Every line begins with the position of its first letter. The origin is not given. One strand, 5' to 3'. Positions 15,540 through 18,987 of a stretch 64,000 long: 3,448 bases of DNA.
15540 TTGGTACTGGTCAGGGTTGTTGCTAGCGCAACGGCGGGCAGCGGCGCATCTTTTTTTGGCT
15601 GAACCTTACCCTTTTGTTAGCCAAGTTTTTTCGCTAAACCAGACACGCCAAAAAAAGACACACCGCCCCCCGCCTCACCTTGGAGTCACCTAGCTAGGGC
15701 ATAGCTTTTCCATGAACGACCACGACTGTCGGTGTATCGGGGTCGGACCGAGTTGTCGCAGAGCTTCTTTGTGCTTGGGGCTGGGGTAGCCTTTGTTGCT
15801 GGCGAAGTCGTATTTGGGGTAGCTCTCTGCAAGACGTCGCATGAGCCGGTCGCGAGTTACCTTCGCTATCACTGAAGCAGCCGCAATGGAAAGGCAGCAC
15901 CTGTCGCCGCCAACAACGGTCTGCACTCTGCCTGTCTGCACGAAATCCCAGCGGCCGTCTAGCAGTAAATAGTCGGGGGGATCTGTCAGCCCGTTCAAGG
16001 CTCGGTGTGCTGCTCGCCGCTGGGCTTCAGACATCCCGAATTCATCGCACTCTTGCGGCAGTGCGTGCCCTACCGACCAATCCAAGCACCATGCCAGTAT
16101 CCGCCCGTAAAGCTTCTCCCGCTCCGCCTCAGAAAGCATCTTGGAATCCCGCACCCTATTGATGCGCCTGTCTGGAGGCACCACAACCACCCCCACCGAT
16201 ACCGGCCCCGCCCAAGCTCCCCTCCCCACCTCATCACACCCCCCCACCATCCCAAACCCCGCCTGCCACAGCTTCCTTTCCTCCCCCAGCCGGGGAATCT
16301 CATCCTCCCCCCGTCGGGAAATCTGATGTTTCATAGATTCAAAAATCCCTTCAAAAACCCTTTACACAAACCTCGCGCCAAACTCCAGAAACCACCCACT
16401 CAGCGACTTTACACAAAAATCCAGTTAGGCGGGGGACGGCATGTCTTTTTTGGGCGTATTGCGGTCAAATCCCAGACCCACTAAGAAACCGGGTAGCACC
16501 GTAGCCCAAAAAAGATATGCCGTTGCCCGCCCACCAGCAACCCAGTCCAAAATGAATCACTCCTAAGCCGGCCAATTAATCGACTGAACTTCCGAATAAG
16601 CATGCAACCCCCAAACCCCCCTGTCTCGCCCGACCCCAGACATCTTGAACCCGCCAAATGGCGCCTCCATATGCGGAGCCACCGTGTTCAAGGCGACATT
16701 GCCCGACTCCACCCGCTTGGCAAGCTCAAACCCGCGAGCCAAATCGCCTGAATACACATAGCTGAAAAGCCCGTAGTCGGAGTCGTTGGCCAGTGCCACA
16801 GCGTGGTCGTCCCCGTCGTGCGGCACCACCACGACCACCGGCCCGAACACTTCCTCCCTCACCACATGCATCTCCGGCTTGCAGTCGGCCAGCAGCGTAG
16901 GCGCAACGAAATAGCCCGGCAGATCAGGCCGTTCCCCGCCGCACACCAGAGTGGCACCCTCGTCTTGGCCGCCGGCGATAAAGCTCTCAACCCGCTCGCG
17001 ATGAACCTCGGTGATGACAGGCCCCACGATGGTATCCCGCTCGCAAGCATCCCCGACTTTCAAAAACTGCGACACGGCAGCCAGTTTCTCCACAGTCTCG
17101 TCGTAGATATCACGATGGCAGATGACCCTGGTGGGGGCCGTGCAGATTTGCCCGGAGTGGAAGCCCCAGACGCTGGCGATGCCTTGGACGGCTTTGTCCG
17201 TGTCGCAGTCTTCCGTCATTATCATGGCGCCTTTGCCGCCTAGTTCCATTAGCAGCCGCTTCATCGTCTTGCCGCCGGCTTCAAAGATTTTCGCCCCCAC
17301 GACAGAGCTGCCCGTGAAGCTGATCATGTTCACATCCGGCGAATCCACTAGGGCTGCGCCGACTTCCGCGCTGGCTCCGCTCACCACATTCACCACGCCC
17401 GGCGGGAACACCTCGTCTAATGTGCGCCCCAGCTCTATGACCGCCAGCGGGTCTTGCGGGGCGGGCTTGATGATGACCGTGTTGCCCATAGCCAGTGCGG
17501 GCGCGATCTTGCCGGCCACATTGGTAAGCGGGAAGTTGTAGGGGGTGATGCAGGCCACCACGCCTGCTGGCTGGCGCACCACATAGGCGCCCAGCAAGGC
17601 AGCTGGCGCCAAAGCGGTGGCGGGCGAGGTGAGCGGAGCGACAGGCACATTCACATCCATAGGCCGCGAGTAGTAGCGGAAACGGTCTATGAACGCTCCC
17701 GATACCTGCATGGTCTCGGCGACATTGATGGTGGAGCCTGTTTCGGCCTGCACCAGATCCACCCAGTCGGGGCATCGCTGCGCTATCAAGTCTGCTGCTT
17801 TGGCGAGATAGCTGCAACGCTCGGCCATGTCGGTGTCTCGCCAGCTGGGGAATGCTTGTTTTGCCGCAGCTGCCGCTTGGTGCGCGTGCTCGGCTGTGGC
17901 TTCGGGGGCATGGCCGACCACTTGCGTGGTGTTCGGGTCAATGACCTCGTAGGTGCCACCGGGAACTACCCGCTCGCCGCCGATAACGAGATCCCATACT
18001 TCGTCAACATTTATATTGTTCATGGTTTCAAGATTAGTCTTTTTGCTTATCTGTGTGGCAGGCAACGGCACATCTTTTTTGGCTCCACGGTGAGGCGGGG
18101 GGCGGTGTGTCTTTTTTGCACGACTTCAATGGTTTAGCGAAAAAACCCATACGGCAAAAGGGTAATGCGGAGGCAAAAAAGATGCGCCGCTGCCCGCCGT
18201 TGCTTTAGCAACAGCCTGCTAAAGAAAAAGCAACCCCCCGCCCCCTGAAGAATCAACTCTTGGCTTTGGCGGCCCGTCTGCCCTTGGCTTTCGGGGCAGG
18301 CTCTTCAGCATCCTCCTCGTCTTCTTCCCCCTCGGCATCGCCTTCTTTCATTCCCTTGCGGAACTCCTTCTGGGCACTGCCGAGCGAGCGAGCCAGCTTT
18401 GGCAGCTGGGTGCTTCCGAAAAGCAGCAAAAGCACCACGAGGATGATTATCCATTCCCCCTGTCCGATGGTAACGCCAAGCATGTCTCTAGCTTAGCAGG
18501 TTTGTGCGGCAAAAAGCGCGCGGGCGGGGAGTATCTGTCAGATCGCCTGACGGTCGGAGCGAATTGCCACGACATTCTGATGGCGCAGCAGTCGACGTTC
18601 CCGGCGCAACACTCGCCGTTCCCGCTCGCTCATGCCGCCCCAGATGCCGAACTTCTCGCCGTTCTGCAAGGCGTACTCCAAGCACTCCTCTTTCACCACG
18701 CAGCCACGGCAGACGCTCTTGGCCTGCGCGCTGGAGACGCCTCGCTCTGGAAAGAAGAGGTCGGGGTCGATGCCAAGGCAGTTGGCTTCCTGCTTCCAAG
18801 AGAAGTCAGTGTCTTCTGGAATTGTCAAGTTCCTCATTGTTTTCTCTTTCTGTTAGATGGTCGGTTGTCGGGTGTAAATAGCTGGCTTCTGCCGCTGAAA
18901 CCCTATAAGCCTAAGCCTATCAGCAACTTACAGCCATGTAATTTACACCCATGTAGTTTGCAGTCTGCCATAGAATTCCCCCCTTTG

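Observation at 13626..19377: Family of mosaic palindromic intergenic elements: conserved asymmetric 23-nt arms, three interchangeable cores, seven copies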

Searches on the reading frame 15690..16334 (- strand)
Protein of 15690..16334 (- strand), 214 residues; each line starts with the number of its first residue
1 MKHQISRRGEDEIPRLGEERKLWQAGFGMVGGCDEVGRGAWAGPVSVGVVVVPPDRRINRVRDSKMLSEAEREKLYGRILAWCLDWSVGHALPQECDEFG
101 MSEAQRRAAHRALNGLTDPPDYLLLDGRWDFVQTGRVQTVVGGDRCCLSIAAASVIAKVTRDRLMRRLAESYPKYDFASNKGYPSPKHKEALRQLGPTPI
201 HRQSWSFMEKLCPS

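Call 9: find_encoding_contigs(protein=window:15690-16334:-, flank=10000, max_places=6)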
Protein window:15690-16334:- (214 aa): 3 contigs read that carry it; 2 places shown.
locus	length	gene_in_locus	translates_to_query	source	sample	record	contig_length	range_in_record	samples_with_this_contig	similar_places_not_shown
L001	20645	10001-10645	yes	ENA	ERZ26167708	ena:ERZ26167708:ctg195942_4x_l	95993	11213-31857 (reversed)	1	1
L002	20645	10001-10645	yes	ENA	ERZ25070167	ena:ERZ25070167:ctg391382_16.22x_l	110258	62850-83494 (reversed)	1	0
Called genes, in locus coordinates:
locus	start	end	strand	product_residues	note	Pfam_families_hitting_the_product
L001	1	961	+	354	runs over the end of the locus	-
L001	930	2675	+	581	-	PF01558:POR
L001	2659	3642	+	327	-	PF20169:DUF6537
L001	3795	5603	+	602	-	PF13520:AA_permease_2 (weak)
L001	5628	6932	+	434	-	PF13740:ACT_6, PF21086:ACT_PSP_2, PF00702:Hydrolase, PF12710:HAD, PF08282:Hydrolase_3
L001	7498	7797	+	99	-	PF02467:Whib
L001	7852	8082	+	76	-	PF02416:TatA_B_E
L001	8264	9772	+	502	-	PF00171:Aldedh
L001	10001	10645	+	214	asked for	PF01351:RNase_HII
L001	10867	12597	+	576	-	PF07969:Amidohydro_3, PF01979:Amidohydro_1 (weak), PF07969:Amidohydro_3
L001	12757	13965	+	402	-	PF00108:Thiolase_N, PF00109:ketoacyl-synt (weak), PF02803:Thiolase_C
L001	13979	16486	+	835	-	PF02515:CoA_transf_3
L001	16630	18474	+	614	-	PF13458:Peripla_BP_6 (weak)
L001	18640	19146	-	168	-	-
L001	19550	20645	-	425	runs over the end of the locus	PF22422:MGH1-like_GH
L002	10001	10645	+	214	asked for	PF01351:RNase_HII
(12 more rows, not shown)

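Call 10: search_protein_families(library=pfam, proteins=[window:15690-16334:-])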
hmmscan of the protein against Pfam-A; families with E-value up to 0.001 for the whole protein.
window:15690-16334:- (214 aa): 1 family
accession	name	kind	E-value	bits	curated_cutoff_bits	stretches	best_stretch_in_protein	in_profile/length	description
PF01351.25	RNase_HII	-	1e-30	107.6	25.8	1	32-206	2-197/199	Ribonuclease HII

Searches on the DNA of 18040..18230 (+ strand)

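Call 29: search_dna_similar(query=window:18040-18230:+, collection=plasmids, mode=distant, max_evalue=1)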
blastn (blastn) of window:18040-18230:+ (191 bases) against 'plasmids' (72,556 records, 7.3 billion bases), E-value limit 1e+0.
No match.

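Call 30: search_dna_similar(query=window:18040-18230:+, collection=phages, mode=distant, max_evalue=1)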
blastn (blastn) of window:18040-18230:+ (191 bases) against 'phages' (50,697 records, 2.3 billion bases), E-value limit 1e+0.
Records with a match: 1; places in all: 1; records where one place covers at least 80% of the query: 0.
Best place of each record, by identity: >=99% 1.
By first word of the organism name: Bacteriophage 1.
By host as written in the record: Helicobacter heilmannii 1.
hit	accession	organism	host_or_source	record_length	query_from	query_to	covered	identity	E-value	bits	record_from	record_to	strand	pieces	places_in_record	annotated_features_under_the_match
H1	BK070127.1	Bacteriophage sp.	Helicobacter heilmannii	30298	73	93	11%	100.0%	6e-1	39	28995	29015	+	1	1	hypothetical protein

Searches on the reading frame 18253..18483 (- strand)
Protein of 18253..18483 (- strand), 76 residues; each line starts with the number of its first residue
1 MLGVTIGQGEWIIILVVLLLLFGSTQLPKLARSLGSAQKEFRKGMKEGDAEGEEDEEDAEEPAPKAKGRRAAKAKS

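Call 10: search_protein_families(library=pfam, proteins=[window:18253-18483:-])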
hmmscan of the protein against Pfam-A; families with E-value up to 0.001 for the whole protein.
window:18253-18483:- (76 aa): 1 family
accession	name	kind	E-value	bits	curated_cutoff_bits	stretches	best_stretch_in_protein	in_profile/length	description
PF02416.21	TatA_B_E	-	1e-15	57.1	21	1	6-57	1-52/53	mttA/Hcf106 family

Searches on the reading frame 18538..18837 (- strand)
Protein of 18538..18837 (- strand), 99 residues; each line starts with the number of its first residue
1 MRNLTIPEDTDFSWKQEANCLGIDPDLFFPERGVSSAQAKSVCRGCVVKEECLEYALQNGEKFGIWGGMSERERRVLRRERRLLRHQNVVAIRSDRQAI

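Call 10: search_protein_families(library=pfam, proteins=[window:18538-18837:-])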
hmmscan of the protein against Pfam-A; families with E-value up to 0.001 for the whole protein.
window:18538-18837:- (99 aa): 1 family
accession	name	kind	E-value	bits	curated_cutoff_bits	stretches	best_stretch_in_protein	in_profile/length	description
PF02467.21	Whib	-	2.9e-25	89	23.6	1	14-77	1-65/65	Transcription factor WhiB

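Call 19: find_encoding_contigs(protein=window:18538-18837:-, flank=10000, max_places=10)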
Protein window:18538-18837:- (99 aa): 22 contigs read that carry it; 10 places shown.
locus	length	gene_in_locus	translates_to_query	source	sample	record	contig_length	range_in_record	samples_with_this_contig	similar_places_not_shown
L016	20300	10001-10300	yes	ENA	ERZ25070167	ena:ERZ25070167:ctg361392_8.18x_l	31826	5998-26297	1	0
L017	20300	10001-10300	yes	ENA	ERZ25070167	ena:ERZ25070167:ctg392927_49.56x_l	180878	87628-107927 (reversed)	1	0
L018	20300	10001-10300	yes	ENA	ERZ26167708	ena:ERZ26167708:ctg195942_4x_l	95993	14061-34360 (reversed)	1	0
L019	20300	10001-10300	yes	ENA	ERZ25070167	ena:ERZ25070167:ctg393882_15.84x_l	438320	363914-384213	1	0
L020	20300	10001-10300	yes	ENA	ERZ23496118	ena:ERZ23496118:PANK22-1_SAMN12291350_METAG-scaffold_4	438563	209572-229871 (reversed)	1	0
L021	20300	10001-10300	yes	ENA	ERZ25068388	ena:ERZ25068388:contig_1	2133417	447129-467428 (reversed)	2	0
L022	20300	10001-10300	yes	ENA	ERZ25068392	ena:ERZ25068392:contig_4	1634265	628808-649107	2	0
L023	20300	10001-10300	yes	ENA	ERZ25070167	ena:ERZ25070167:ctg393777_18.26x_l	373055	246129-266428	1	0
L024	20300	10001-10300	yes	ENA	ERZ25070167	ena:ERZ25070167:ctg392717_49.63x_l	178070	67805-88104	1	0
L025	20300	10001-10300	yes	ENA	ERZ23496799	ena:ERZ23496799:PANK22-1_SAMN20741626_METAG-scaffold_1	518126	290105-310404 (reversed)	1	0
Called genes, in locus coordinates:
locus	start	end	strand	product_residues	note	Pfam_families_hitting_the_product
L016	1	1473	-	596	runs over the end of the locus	PF13458:Peripla_BP_6 (weak)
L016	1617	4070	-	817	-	PF02515:CoA_transf_3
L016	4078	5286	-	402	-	PF00108:Thiolase_N, PF00109:ketoacyl-synt (weak), PF02803:Thiolase_C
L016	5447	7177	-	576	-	PF07969:Amidohydro_3, PF01979:Amidohydro_1 (weak), PF07969:Amidohydro_3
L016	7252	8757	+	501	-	PF00171:Aldedh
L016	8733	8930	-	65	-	-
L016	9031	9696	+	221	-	PF01351:RNase_HII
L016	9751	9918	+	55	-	-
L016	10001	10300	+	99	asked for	PF02467:Whib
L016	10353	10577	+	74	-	PF02416:TatA_B_E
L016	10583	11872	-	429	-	PF13740:ACT_6, PF21086:ACT_PSP_2, PF00702:Hydrolase, PF12710:HAD, PF08282:Hydrolase_3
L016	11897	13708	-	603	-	-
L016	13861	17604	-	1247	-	PF01558:POR, PF20169:DUF6537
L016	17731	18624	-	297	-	PF00528:BPD_transp_1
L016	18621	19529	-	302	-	PF19300:BPD_transp_1_N (weak), PF00528:BPD_transp_1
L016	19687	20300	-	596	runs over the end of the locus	PF00496:SBP_bac_5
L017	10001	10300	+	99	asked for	PF02467:Whib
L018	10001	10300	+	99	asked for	PF02467:Whib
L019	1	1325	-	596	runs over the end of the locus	PF13458:Peripla_BP_6 (weak)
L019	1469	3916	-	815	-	PF02515:CoA_transf_3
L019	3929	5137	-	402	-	PF00108:Thiolase_N, PF00109:ketoacyl-synt (weak), PF02803:Thiolase_C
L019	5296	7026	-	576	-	PF07969:Amidohydro_3, PF01979:Amidohydro_1 (weak), PF07969:Amidohydro_3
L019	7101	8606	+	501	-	PF00171:Aldedh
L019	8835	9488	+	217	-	PF01351:RNase_HII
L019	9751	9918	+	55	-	-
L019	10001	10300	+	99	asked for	PF02467:Whib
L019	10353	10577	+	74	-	PF02416:TatA_B_E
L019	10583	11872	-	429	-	PF13740:ACT_6, PF21086:ACT_PSP_2, PF00702:Hydrolase, PF12710:HAD, PF08282:Hydrolase_3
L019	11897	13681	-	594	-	-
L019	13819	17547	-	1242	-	PF01558:POR, PF20169:DUF6537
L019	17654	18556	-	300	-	PF00528:BPD_transp_1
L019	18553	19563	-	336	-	PF00528:BPD_transp_1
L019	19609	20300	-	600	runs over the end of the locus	PF00496:SBP_bac_5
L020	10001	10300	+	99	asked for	PF02467:Whib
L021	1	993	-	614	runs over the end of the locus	PF13458:Peripla_BP_6 (weak)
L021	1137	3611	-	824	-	PF02515:CoA_transf_3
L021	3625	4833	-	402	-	PF00108:Thiolase_N, PF00109:ketoacyl-synt (weak), PF02803:Thiolase_C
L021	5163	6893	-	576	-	PF07969:Amidohydro_3, PF01979:Amidohydro_1 (weak), PF07969:Amidohydro_3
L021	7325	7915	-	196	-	PF01351:RNase_HII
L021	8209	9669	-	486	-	PF00171:Aldedh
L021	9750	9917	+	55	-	-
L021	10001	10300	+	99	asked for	PF02467:Whib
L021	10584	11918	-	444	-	PF13740:ACT_6, PF21086:ACT_PSP_2, PF00702:Hydrolase, PF12710:HAD, PF08282:Hydrolase_3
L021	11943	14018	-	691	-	PF13520:AA_permease_2 (weak)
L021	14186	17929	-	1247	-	PF01558:POR, PF20169:DUF6537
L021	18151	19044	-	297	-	PF00528:BPD_transp_1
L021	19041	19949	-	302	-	PF19300:BPD_transp_1_N (weak), PF00528:BPD_transp_1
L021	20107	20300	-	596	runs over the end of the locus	PF00496:SBP_bac_5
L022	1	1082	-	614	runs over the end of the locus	PF13458:Peripla_BP_6 (weak)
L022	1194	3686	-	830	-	PF02515:CoA_transf_3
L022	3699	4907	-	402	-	PF00108:Thiolase_N, PF00109:ketoacyl-synt (weak), PF02803:Thiolase_C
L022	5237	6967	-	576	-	PF07969:Amidohydro_3, PF01979:Amidohydro_1 (weak), PF07969:Amidohydro_3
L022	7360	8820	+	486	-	PF00171:Aldedh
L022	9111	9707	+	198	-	PF01351:RNase_HII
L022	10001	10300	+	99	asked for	PF02467:Whib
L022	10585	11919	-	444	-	PF13740:ACT_6, PF21086:ACT_PSP_2, PF00702:Hydrolase, PF12710:HAD, PF08282:Hydrolase_3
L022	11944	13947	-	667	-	PF13520:AA_permease_2 (weak)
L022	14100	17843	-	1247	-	PF01558:POR, PF20169:DUF6537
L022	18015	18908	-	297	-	PF00528:BPD_transp_1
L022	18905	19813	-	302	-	PF19300:BPD_transp_1_N (weak), PF00528:BPD_transp_1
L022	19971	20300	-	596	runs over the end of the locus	PF00496:SBP_bac_5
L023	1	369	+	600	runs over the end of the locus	PF00496:SBP_bac_5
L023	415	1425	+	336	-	PF00528:BPD_transp_1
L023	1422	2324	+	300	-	PF00528:BPD_transp_1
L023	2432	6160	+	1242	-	PF01558:POR, PF20169:DUF6537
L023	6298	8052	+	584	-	-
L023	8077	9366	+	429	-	PF13740:ACT_6, PF21086:ACT_PSP_2, PF00702:Hydrolase, PF12710:HAD, PF08282:Hydrolase_3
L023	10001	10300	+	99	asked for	PF02467:Whib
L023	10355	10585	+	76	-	PF02416:TatA_B_E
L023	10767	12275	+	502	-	PF00171:Aldedh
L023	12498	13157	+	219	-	PF01351:RNase_HII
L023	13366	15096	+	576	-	PF07969:Amidohydro_3, PF01979:Amidohydro_1 (weak), PF07969:Amidohydro_3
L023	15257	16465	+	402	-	PF00108:Thiolase_N, PF00109:ketoacyl-synt (weak), PF02803:Thiolase_C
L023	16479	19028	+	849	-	PF02515:CoA_transf_3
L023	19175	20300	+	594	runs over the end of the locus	PF13458:Peripla_BP_6 (weak)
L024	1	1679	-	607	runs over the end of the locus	PF13458:Peripla_BP_6 (weak)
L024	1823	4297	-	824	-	PF02515:CoA_transf_3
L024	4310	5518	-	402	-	PF00108:Thiolase_N, PF00109:ketoacyl-synt (weak), PF02803:Thiolase_C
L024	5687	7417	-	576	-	PF07969:Amidohydro_3, PF01979:Amidohydro_1 (weak), PF07969:Amidohydro_3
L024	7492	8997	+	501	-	PF00171:Aldedh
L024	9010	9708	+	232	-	PF01351:RNase_HII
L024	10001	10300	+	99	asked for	PF02467:Whib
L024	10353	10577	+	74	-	PF02416:TatA_B_E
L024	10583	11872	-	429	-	PF13740:ACT_6, PF21086:ACT_PSP_2, PF00702:Hydrolase, PF12710:HAD, PF08282:Hydrolase_3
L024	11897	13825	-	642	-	-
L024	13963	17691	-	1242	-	PF01558:POR, PF20169:DUF6537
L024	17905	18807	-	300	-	PF00528:BPD_transp_1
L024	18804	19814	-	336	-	PF00528:BPD_transp_1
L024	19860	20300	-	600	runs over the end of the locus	PF00496:SBP_bac_5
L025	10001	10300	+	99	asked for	PF02467:Whib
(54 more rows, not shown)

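Call 61: list_cluster_members(proteins=[P0006, window:18538-18837:-])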
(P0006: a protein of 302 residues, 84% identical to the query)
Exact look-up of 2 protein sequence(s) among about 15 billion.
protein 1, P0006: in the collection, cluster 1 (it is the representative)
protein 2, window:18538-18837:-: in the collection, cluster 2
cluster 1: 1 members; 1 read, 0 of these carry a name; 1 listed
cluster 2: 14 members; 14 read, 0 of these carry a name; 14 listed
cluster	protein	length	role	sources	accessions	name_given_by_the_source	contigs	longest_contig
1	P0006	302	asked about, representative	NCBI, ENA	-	-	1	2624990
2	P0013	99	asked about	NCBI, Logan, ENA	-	-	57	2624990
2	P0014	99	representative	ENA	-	-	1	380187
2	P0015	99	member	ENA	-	-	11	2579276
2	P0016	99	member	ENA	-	-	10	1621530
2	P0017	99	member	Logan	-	-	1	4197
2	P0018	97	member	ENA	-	-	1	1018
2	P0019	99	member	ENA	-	-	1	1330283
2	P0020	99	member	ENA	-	-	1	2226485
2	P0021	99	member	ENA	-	-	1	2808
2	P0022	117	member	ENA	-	-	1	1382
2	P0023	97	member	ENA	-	-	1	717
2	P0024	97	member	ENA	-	-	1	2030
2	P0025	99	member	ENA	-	-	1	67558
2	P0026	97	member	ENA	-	-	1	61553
